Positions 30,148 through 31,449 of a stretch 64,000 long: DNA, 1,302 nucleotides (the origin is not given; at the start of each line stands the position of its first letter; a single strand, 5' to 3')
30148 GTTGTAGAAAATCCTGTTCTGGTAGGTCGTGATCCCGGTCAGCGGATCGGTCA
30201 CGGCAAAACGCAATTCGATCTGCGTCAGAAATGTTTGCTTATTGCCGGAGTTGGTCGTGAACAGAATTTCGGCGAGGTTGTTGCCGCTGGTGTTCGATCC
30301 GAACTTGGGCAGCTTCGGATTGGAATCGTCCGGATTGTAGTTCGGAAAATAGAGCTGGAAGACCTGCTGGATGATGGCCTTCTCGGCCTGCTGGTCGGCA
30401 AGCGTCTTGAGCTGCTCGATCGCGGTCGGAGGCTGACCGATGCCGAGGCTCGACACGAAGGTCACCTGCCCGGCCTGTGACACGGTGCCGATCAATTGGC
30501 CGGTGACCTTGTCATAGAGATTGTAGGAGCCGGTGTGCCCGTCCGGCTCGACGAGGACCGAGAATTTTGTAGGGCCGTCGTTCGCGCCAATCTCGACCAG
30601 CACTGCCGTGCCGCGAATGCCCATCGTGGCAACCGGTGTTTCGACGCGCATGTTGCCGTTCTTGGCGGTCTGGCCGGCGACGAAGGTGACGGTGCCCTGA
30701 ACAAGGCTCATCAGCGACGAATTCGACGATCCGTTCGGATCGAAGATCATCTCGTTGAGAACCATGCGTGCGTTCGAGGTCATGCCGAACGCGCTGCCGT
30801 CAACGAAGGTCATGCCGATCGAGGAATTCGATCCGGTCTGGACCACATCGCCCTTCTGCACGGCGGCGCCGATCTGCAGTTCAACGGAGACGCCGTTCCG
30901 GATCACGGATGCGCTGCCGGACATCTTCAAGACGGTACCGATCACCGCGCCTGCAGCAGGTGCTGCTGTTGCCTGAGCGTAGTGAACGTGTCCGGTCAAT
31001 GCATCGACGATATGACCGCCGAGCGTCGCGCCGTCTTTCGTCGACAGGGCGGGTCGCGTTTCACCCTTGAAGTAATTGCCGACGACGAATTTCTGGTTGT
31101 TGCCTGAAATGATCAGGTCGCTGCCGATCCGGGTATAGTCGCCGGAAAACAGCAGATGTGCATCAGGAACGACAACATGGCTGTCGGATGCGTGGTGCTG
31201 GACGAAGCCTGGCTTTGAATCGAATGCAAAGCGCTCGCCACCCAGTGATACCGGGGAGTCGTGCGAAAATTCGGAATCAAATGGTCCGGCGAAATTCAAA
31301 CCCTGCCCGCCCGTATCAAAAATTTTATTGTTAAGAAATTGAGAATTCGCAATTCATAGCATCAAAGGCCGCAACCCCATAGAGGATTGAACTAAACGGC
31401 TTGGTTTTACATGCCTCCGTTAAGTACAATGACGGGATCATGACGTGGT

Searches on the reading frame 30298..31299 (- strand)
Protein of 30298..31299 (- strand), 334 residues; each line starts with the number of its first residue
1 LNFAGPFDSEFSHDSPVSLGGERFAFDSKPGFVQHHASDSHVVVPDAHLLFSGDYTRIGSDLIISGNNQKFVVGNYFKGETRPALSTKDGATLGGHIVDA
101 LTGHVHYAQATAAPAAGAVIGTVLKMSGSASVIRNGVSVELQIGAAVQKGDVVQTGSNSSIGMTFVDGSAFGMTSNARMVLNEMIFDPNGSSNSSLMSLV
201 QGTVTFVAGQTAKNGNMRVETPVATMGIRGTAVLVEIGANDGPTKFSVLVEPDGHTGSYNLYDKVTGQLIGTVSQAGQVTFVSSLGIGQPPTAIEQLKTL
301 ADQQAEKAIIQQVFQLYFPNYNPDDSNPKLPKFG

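Call 15: find_homologous_proteins(query=window:30298-31299:-, max_evalue=0.00001)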
Query seq(334 aa) (334 aa): 2191 proteins with E <= 0.00001 among 7443 candidates; the best 120 are listed.
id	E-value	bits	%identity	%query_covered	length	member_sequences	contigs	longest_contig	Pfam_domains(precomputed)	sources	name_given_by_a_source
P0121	1.5e-189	647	87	100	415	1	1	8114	PF04773.19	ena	-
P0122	1.2e-177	608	84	100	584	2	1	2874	PF04773.19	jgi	-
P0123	1.8e-158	545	89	86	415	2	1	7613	PF04773.19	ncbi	ncbi:MAG TPA: FecR domain-containing protein, partial [Afipia sp.]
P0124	3.2e-139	482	98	68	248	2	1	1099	PF04773.19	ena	-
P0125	2.4e-130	453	89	70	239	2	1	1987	PF04773.19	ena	-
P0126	5.6e-124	432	83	73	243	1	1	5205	PF04773.19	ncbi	-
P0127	1.9e-105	371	62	83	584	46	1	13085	PF04773.19,PF05345.19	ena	-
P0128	2.5e-105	371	81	63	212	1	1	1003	-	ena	-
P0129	4.0e-105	370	63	88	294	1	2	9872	PF04773.19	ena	-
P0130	6.9e-96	340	54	95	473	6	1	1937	PF04773.19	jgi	jgi:hypothetical protein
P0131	8.2e-96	339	56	99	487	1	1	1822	PF04773.19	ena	-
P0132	1.3e-94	335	63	78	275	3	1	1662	PF04773.19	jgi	jgi:hypothetical protein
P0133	2.4e-94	335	56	99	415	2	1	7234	PF04773.19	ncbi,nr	ncbi:MAG: hypothetical protein JWR89_4876, partial [Tardiphaga sp.]|nr:hypothetical protein [Tardiph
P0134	6.8e-92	326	60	85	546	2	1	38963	PF04773.19,PF17803.8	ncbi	ncbi:MAG: FecR domain-containing protein, partial [Pseudomonadota bacterium]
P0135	1.0e-90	323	57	88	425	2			PF04773.19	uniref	uniref:FecR domain-containing protein n=1 Tax=Tardiphaga sp. TaxID=1926292 RepID=UPI0037DA46E4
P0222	1.6e-84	302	50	99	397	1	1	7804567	PF04773.19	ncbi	ncbi:hypothetical protein ACVWXO_001660 [Bradyrhizobium sp. LM2.7]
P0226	2.3e-84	302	52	93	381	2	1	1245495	PF04773.19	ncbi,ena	-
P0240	7.0e-84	300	55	86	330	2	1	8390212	PF04773.19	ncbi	ncbi:hypothetical protein ACVIJ6_002910 [Bradyrhizobium sp. USDA 4369]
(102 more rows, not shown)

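Call 45: predict_structure(alignment_id=A1)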
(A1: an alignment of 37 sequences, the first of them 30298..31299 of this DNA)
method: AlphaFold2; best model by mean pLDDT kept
length: 334 residues; sequences in the alignment: 37
mean_pLDDT: 57.3   pTM: 0.32
mean pLDDT of the five models: 57.3, 56.7, 56.0, 54.8, 51.2
residues with pLDDT >= 90: 9; 70-90: 81; 50-70: 118; < 50: 126
segments of 3 or more residues with pLDDT < 50: 1-27, 105-117, 167-218, 227-230, 289-301, 326-334
pLDDT, mean of each block of 10 residues (from residue 1): 30 28 40 64 84 87 90 83 79 73 44 41 76 71 77 65 52 37 31 31 38 43 48 54 64 62 67 69 61 41 59 64 50 33
secondary structure, 60 per line:
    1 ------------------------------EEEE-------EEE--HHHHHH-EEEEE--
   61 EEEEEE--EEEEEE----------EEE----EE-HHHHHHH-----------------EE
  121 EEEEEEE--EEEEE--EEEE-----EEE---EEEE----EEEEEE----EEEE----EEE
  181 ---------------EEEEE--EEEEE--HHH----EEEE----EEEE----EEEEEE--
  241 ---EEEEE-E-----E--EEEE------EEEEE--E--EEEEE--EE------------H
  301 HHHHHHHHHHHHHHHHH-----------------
elements in order: E31-34 E42-44 H47-52 E54-58 E61-66 E69-74 E85-87 H95-101 E119-127 E130-134 E137-140 E146-148 E152-155 E160-165 E170-173 E178-180 E196-200 E203-207 E217-220 E225-228 E233-238 E244-248 E259-262 E269-273 E279-283 H300-317

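Call 47: search_solved_structures(query=A1, max_evalue=1, show_alignments=2)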
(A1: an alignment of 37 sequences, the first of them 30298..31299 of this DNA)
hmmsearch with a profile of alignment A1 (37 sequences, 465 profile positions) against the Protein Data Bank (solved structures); distinct sequences matched with E-value up to 1: 3.
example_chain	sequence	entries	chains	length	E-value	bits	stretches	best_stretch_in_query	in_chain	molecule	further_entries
5ix9_A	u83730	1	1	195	2.7e-05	26.7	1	111-167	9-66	Antifreeze protein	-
1m6k_A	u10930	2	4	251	0.036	16.4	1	256-336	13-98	beta-lactamase OXA-1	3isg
4mll_A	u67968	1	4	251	0.038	16.3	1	256-336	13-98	Beta-lactamase OXA-1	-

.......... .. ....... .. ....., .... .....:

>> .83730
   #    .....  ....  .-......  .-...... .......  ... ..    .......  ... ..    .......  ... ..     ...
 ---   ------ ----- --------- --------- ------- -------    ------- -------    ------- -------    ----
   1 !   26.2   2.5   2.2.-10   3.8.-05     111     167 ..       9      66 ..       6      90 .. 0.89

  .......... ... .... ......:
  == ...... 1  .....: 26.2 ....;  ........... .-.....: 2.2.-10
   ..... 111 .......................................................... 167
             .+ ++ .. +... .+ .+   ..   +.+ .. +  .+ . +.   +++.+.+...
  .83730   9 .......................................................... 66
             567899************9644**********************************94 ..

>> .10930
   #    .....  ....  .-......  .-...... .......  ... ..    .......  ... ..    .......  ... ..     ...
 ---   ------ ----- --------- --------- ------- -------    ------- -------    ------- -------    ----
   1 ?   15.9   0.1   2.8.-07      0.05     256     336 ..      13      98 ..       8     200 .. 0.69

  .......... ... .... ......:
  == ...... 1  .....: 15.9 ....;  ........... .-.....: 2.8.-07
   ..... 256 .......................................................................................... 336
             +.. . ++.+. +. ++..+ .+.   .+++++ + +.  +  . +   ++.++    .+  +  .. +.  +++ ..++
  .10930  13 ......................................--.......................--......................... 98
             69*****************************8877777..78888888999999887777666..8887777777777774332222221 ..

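Call 48: fold_search(model_id=the predicted structure, library=pdb)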
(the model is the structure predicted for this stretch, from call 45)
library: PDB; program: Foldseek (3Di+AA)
matches with E <= 10: 1041; with E <= 0.001: 1
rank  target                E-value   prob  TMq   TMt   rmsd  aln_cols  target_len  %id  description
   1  5ix9_MODEL_1_A        4.9e-04  1.00  0.19  0.79   1.2        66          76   30  Cell surface anchoring domain (released 2017-06-28)
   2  3rfh_B                1.7e-02  0.14  0.13  0.14  18.2       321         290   12  Crystal structure of the yeast RACK1 dimer in space group P21 (released 2011-07-06)
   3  9e2g_2C               1.7e-02  0.13  0.12  0.08  17.5       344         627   10  Cryo-EM structure of 48 nm repeat of microtubule doublet from T. brucei flagellum (released 2025-03-12)
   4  5ayw_B                1.9e-02  0.08  0.09  0.09  20.6       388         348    6  Structure of a membrane complex (released 2016-02-24)
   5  2yh3                  2.4e-02  0.15  0.14  0.13  16.1       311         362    9  The structure of BamB from E. coli (released 2011-05-25)
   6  6mbf                  3.0e-02  0.11  0.10  0.11  18.6       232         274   10  GphF Dehydratase 1 (released 2018-09-19)
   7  7tpm                  3.1e-02  0.10  0.08  0.13  22.0       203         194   11  Structure of the outer-membrane lipoprotein carrier protein (LolA) from Borrelia burgdorferi (released 2023-03-15)
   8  6mbg                  3.5e-02  0.11  0.09  0.11  19.2       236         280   10  GphF Dehydratase P1711L variant for improved crystallization (released 2018-09-19)
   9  9e2g_2B               3.7e-02  0.09  0.11  0.09  17.8       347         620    9  Cryo-EM structure of 48 nm repeat of microtubule doublet from T. brucei flagellum (released 2025-03-12)
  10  8crc                  4.1e-02  0.12  0.09  0.13  14.8       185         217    9  Structure of human Plk1 PBD in complex with Allopole-A (released 2023-08-16)
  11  9cuy_Y                4.3e-02  0.06  0.07  0.09  20.5       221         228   15  Bacteriophage PhiTE extended baseplate (released 2025-04-16)
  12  6m92_A                4.6e-02  0.15  0.12  0.11  15.0       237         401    7  Monophosphorylated pSer33 b-Catenin peptide, b-TrCP/Skp1, NRX-2663 ternary complex (released 2019-04-03)
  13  4b9q_D                4.6e-02  0.10  0.09  0.06  18.2       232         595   12  Open conformation of ATP-bound Hsp70 homolog DnaK (released 2012-11-14)
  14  6wnx_D                5.4e-02  0.13  0.12  0.11  15.8       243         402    8  FBXW11-SKP1 in complex with a pSer33/pSer37 Beta-Catenin peptide (released 2020-05-06)
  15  4uje_BE               5.4e-02  0.12  0.10  0.12  18.1       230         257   11  Regulation of the mammalian elongation cycle by 40S subunit rolling: a eukaryotic-specific ribosome rearrangement (released 2014-07-16)
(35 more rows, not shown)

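Call 68: search_protein_families(library=ncbifam, proteins=[window:30298-31299:-], max_evalue=10)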
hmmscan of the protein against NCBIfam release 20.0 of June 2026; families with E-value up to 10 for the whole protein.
window:30298-31299:- (334 aa): 4 families
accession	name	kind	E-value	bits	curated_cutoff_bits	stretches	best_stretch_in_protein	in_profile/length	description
NF033165.1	lipo_LipL45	exception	2.7e-13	49.7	350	1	109-241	27-160/391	lipoprotein LipL45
NF047849.1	Lsa33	exception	3.6e-08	33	420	1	127-243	36-154/310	surface adhesin Lsa33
NF033682.1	retention_LapA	subfamily_domain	0.00054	20.2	50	1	120-189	3-69/145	retention module-containing protein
NF047876.1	Lsa19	exception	0.061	13.1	250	1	125-239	15-120/182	adhesin Lsa19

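Call 83: search_protein_representatives(protein=window:30298-31299:-)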
Query: 334 residues. Proteins with E-value up to 0.001 (for the whole library): 13264; up to 1e-10: 3682; up to 1e-30: 998. The best 150 are listed.
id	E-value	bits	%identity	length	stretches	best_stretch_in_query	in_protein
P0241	2.0e-213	724.0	100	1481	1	1-334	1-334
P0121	7.5e-190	646.6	89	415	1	1-334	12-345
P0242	3.1e-187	637.9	87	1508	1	1-334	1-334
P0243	7.7e-179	610.4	87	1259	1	13-333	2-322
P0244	1.2e-177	606.5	84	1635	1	1-334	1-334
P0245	2.6e-177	605.3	84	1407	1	1-334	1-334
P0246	1.1e-175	600.0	84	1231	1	1-330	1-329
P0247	5.8e-174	594.4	82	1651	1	1-332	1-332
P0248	1.2e-170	583.4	82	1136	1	1-334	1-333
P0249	3.1e-170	582.1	81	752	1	1-334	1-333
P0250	1.1e-165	567.2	80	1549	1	1-333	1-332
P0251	4.2e-165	565.3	79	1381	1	1-334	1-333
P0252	1.9e-162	556.5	78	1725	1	1-333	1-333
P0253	1.5e-135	468.2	71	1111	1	1-330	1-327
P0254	9.4e-125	432.7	65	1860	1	1-329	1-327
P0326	7.8e-84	298.3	53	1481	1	2-322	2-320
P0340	1.5e-82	294.1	55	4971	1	1-318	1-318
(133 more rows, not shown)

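Call 85: find_encoding_contigs(protein=P0222, flank=10000, max_places=1)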
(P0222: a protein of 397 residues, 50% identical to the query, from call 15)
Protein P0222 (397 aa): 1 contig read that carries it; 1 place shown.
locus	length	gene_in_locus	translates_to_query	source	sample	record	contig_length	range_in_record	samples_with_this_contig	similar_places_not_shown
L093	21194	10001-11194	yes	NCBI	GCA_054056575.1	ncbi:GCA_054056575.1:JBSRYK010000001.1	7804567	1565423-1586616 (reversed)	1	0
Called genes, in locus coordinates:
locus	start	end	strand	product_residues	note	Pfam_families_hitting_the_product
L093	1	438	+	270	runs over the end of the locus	PF13483:Lactamase_B_3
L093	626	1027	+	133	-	-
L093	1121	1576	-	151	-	PF05899:Cupin_3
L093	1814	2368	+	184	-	-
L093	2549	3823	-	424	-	PF02073:Peptidase_M29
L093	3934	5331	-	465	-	PF00206:Lyase_1, PF10397:ADSL_C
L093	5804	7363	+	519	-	PF00486:Trans_reg_C, PF07719:TPR_2 (faint), PF13414:TPR_11 (faint), PF14559:TPR_19 (faint), PF13431:TPR_17 (faint)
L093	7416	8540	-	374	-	PF07007:LprI (faint)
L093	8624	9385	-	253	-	PF06035:Peptidase_C93, PF01841:Transglut_core (weak), PF04473:DUF553 (weak)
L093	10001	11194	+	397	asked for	PF04773:FecR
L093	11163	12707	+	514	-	-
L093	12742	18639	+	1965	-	-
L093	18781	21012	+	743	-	PF05226:CHASE2, PF00211:Guanylate_cyc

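Call 86: find_encoding_contigs(protein=P0240, flank=10000, max_places=1)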
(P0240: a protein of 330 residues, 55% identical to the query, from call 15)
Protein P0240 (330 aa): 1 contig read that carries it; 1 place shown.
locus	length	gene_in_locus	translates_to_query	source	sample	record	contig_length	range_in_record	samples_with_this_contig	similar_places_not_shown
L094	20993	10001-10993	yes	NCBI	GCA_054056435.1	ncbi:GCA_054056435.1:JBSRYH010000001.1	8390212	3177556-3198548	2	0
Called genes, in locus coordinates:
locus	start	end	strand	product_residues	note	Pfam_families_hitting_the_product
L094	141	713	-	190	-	-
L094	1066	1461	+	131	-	PF04828:GFA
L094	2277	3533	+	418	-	PF02073:Peptidase_M29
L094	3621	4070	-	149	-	PF14347:DUF4399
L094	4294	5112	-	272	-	PF13483:Lactamase_B_3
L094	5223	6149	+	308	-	PF00561:Abhydrolase_1, PF12146:Hydrolase_4 (weak), PF12697:Abhydrolase_6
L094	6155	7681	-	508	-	-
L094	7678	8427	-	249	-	PF00005:ABC_tran, PF00448:SRP54 (faint), PF13304:AAA_21 (weak)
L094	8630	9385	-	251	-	PF06035:Peptidase_C93, PF01841:Transglut_core (weak)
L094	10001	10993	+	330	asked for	PF04773:FecR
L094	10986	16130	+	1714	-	PF21426:GBS104-like_Ig (faint), PF11765:Hyphal_reg_CWP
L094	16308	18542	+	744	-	PF05226:CHASE2, PF00211:Guanylate_cyc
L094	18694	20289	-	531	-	PF00496:SBP_bac_5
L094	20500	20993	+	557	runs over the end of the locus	PF00496:SBP_bac_5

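Call 87: find_encoding_contigs(protein=P0226, flank=10000, max_places=1)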
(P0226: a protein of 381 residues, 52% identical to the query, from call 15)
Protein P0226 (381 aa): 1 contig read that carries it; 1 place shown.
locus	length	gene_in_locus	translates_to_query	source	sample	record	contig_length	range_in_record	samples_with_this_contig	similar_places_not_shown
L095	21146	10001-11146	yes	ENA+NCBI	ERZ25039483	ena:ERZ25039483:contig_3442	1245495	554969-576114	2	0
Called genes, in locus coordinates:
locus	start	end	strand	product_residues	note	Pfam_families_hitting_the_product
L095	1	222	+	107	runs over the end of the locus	PF21156:ISOA1-3_C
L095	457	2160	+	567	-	PF00343:Phosphorylase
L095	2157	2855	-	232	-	PF00005:ABC_tran, PF13304:AAA_21 (faint)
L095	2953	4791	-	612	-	PF02653:BPD_transp_2, PF00005:ABC_tran, PF13304:AAA_21 (faint), PF12399:BCA_ABC_TP_C (weak)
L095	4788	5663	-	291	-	PF02653:BPD_transp_2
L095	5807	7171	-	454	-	PF13433:Peripla_BP_5, PF13458:Peripla_BP_6, PF01094:ANF_receptor (weak)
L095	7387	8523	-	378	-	PF00520:Ion_trans, PF07885:Ion_trans_2, PF00027:cNMP_binding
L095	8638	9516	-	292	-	PF06035:Peptidase_C93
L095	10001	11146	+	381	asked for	PF04773:FecR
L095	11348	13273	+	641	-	PF07676:PD40 (faint)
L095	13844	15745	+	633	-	-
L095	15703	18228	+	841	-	-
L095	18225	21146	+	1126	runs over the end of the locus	-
